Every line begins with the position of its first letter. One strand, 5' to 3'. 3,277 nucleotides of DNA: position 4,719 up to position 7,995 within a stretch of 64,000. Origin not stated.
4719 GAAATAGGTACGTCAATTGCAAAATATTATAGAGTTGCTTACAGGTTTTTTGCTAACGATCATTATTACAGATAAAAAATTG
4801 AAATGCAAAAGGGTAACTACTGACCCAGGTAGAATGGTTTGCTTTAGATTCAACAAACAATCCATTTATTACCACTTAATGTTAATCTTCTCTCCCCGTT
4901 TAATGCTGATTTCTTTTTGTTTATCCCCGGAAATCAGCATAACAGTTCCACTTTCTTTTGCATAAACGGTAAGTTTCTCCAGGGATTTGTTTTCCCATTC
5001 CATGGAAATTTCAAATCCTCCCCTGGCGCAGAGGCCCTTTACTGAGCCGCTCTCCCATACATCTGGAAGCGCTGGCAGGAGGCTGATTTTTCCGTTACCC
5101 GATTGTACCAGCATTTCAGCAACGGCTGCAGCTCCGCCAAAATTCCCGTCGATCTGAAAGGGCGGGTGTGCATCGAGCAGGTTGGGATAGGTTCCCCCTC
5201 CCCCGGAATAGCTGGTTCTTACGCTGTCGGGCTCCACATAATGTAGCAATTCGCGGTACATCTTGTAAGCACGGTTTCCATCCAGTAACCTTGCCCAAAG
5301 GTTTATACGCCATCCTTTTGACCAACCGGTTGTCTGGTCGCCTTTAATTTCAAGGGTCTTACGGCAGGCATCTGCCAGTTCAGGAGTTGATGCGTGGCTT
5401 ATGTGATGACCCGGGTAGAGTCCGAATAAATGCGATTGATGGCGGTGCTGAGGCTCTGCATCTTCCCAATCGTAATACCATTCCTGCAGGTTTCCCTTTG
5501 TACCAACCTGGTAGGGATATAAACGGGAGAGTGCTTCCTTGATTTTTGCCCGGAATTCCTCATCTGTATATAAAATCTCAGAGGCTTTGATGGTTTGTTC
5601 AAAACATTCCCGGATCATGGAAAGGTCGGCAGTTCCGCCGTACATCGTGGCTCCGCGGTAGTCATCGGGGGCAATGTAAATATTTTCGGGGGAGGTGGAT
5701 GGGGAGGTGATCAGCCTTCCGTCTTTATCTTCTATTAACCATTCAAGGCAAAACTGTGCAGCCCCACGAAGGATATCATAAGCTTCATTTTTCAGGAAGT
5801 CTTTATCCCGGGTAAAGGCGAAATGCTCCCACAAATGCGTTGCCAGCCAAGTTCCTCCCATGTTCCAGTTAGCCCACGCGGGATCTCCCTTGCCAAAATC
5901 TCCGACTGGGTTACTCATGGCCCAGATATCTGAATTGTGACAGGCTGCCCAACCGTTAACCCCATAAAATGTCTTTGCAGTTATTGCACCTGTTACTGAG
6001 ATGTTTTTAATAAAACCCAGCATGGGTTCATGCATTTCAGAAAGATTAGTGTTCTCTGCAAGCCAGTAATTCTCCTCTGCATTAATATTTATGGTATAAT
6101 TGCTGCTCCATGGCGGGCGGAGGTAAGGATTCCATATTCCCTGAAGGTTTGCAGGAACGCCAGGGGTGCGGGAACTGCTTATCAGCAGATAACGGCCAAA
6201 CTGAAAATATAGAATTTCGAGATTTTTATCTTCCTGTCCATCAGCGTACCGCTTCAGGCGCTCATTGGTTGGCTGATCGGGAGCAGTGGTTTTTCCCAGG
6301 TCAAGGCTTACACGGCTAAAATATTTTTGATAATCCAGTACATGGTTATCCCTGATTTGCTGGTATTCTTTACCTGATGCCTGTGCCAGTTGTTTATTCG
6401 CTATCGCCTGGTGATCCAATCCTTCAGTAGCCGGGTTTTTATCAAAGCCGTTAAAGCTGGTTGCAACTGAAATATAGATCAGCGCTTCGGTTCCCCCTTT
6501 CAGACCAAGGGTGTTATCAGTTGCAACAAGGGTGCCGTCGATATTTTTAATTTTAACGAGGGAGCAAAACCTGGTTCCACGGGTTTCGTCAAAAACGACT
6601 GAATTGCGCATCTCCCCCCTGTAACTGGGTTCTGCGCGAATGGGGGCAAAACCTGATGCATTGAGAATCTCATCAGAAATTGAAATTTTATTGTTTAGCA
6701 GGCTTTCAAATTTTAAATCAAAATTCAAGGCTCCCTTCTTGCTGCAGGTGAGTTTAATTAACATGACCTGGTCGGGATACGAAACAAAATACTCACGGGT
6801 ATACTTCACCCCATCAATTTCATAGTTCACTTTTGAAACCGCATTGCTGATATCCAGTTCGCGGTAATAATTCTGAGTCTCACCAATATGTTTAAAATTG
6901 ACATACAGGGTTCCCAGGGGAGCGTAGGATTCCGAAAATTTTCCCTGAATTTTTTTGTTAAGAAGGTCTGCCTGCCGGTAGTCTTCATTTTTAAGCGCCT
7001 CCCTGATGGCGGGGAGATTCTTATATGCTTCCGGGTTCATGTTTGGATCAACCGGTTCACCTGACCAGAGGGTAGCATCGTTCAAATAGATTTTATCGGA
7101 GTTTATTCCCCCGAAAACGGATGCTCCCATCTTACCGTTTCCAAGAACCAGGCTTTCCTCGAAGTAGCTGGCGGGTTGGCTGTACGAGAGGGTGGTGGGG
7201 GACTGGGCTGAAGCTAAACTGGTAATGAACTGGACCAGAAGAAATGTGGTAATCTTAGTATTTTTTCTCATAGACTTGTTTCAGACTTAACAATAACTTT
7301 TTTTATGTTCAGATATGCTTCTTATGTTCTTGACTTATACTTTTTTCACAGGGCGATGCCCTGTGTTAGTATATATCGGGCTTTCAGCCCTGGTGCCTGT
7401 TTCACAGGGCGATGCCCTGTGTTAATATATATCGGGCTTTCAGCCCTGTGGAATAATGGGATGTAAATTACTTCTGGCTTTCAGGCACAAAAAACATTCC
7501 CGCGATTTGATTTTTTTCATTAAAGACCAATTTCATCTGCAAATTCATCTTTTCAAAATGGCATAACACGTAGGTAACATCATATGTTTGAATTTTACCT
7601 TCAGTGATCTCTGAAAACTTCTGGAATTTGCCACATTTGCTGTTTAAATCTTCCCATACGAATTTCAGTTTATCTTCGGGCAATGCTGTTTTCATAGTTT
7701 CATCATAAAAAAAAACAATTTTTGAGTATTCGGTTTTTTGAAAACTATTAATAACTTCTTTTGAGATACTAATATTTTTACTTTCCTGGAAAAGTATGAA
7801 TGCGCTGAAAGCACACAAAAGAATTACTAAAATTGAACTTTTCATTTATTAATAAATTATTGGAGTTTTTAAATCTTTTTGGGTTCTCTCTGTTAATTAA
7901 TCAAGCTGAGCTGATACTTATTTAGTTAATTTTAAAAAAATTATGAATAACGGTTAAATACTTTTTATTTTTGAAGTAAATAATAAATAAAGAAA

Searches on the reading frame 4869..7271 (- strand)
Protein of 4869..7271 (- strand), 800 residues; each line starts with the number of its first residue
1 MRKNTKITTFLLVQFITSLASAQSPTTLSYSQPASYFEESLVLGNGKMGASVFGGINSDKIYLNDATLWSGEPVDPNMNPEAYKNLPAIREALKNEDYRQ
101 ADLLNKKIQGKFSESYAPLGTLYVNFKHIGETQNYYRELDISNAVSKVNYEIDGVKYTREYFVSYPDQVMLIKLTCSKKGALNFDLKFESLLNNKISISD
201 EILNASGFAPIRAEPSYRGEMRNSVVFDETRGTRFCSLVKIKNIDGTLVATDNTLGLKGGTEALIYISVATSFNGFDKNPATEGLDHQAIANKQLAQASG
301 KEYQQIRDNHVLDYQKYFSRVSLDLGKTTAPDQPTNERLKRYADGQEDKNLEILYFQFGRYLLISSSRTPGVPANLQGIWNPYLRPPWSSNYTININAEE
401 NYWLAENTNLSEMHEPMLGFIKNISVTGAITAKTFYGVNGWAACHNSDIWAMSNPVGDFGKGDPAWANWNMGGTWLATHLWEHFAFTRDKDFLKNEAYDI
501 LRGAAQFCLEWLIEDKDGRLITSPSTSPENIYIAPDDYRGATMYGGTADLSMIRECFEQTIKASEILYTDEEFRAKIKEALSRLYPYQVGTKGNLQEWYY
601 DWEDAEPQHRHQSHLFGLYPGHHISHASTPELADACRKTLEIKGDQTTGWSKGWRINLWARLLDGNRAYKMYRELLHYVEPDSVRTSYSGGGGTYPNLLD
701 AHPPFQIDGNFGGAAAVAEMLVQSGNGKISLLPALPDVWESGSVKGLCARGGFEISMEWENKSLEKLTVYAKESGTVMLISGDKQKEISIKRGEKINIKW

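Call 7: search_protein_families(library=pfam, proteins=[window:4869-7271:-], max_evalue=0.001)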
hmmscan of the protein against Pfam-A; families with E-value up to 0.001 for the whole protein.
window:4869-7271:- (800 aa): 3 families
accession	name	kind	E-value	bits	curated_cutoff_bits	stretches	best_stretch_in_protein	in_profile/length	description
PF22124.2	Glyco_hydro_95_cat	-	2.1e-177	590.6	27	1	303-721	2-408/408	Glycosyl hydrolase family 95 catalytic domain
PF14498.12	Glyco_hyd_65N_2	-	4.9e-61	207.2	27.7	1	28-274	1-232/234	Glycosyl hydrolase family 65, N-terminal domain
PF21307.2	Glyco_hydro_95_C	-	1.3e-20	74.1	27.6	1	723-790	1-65/94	Glycoside hydrolase family 95, C-terminal domain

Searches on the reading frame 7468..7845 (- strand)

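Call 9: search_protein_families(library=pfam, proteins=[window:7468-7845:-], max_evalue=0.001)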
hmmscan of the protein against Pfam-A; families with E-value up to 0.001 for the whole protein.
window:7468-7845:- (125 aa): 1 family
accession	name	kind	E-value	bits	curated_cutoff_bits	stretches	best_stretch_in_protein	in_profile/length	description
PF13026.12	DUF3887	-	5e-18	66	31.8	1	28-117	1-91/91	Protein of unknown function (DUF3887)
